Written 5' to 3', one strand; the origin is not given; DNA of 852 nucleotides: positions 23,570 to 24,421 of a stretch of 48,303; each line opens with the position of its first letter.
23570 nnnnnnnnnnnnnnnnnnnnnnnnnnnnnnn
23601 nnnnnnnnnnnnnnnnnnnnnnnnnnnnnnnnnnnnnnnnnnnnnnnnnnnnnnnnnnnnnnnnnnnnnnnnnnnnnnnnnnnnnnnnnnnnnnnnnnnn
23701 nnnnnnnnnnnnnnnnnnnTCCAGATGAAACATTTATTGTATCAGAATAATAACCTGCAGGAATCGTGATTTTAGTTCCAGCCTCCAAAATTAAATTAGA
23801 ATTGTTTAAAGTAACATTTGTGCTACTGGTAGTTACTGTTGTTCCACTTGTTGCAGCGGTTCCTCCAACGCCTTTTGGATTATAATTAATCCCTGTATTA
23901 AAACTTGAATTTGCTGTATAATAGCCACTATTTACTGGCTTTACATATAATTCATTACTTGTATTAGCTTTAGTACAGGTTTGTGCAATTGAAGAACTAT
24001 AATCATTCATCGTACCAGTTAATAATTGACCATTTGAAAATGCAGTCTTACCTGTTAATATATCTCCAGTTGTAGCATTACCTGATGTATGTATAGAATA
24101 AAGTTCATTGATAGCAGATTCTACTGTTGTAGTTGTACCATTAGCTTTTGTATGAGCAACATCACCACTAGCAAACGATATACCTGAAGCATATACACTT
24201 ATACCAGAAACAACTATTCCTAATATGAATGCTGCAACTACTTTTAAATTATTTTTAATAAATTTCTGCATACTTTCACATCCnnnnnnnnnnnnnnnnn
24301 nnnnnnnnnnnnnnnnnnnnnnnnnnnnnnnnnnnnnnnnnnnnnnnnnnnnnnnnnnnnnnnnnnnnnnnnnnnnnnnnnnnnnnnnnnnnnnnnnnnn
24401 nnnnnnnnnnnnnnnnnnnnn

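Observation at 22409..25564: Locus A: a three-gene secreted-protein operon in which two tandem genes share a ~600-nt constant 5' module that carries a fossil of the upstream gene's 3' end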

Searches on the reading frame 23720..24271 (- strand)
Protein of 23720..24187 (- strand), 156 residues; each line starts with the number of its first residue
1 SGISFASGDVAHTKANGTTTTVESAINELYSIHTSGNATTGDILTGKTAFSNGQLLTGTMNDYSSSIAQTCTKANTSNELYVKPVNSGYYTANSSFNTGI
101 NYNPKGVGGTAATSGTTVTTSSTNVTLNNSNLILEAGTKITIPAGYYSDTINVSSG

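Call 23: find_related_loci(query=A2, collection=genome_contigs, flank=10000)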
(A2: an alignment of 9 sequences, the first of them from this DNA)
Query A2 (184 aa) in genome_contigs; peptide patterns used: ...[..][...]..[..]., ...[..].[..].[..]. (x = any residue, [..] = any of these).
69 stretches matched a pattern, but none encodes a relative of the query by tblastn (E <= 1e-3).

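Call 24: find_related_loci(query=A2, collection=metagenome_contigs, flank=10000)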
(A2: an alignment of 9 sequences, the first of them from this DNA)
Query A2 (184 aa) in metagenome_contigs; peptide patterns used: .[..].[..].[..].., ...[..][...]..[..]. (x = any residue, [..] = any of these).
416 stretches matched a pattern, but none encodes a relative of the query by tblastn (E <= 1e-3).
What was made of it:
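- Tried and rejected: JGI metagenomes scanned with the front-module profile gave nothing (call 24).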

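Call 38: search_protein_representatives(alignment_id=A2)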
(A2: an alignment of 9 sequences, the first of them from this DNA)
Query: 9 sequences, 184 profile positions. Proteins with E-value up to 0.001 (for the whole library): 1755; up to 1e-10: 210; up to 1e-30: 18. The best 150 are listed.
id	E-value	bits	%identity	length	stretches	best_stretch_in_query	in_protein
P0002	8.3e-93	325.7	-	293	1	1-183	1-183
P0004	2.0e-92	324.4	-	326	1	1-184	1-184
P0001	5.4e-92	323.1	-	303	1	1-183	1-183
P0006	5.4e-83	293.7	-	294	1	1-184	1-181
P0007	1.6e-81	288.9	-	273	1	1-184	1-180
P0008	1.0e-79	283.0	-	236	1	1-184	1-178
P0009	2.1e-79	282.0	-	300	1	1-184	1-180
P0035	8.4e-68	244.2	-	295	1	1-184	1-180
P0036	2.9e-61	222.9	-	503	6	88-184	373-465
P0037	1.3e-51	191.4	-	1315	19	59-91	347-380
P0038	8.4e-46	172.5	-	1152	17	61-181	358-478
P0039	4.1e-42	160.4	-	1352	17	61-181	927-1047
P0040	1.3e-38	149.0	-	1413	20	61-95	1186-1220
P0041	2.6e-37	144.8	-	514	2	61-179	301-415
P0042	6.8e-33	130.4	-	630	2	62-183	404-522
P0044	7.8e-31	123.7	-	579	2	54-184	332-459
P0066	8.6e-20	87.7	-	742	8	56-178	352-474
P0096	9.3e-16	74.5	-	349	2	8-131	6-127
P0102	2.9e-15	72.9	-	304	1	1-116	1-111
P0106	6.0e-15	71.9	-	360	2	1-178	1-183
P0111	9.4e-15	71.3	-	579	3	41-155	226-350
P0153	1.0e-12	64.6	-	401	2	10-176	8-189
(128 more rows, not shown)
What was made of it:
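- On HEAD/repeat superfamily (unnamed; defined here): The family has 1755 representatives (call 38).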

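Call 39: search_protein_families(library=pfam, proteins=[P0036, P0037, P0038, P0041, P0042, P0044, P0066, P0096, P0106, P0153], max_evalue=0.01)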
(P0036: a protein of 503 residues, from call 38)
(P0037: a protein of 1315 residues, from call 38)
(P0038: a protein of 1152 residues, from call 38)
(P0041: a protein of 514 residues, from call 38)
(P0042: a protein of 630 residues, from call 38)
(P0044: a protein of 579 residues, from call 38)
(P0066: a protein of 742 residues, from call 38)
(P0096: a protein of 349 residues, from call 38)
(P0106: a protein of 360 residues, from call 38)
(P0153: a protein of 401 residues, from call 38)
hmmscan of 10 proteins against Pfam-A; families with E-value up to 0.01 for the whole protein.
P0036 (503 aa): 0 families

P0037 (1315 aa): 2 families
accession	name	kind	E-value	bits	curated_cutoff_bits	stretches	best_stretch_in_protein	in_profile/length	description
PF14326.11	DUF4384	-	1.1e-06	29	27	0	918-946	31-57/81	Domain of unknown function (DUF4384)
PF22721.1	TBP-TOTE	-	1.1e-06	28.5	27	0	1072-1090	47-65/78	TATA-binding-like protein domain of the TOTE conflict systems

P0038 (1152 aa): 2 families
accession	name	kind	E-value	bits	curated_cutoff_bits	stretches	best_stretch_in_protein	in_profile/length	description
PF07883.17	Cupin_2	-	0.0062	16.7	27.2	0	569-592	25-48/70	Cupin domain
PF20911.3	GP7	-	0.0078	15.6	27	0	238-316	161-237/313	Major capsid protein GP7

P0041 (514 aa): 0 families

P0042 (630 aa): 1 family
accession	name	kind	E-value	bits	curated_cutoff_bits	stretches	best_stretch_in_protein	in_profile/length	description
PF22721.1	TBP-TOTE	-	0.0018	18.3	27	0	150-161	46-57/78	TATA-binding-like protein domain of the TOTE conflict systems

P0044 (579 aa): 2 families
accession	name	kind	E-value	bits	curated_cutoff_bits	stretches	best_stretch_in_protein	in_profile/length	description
PF22721.1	TBP-TOTE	-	0.00047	20.1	27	0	144-168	40-62/78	TATA-binding-like protein domain of the TOTE conflict systems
PF02622.21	DUF179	-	0.0012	19.3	27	0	198-252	64-118/157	AlgH-like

P0066 (742 aa): 1 family
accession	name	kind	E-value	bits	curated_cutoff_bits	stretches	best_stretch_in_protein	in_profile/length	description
PF20862.2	DUF6843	-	0.0092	16.3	27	0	617-628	3-14/110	Family of unknown function (DUF6843)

P0096 (349 aa): 0 families

P0106 (360 aa): 0 families

P0153 (401 aa): 0 families

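Call 57: search_solved_structures(query=A2, max_evalue=1)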
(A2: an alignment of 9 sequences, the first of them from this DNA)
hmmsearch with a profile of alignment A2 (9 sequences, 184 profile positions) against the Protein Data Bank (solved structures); distinct sequences matched with E-value up to 1: 1.
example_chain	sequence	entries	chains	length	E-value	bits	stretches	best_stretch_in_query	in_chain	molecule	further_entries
6xyw_Bi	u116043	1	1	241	0.63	13.1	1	119-177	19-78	40S ribosomal protein S10, mitochondrial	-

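Call 62: search_dna_similar(query=window:23720-24187:-, collection=phages, mode=protein, max_evalue=0.001, max_rows=25)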
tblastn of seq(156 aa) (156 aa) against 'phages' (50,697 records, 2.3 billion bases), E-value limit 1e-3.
No match.

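Call 66: find_related_loci(query=A2, collection=viral_contigs, flank=8000)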
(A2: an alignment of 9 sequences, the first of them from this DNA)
Query A2 (184 aa) in viral_contigs; peptide patterns used: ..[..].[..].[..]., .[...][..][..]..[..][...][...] (x = any residue, [..] = any of these).
99 stretches matched a pattern, but none encodes a relative of the query by tblastn (E <= 1e-3).

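Call 85: search_protein_families(library=pfam, proteins=[P0102], max_evalue=0.01)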
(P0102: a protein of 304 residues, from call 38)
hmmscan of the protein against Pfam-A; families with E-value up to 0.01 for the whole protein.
P0102 (304 aa): 0 families
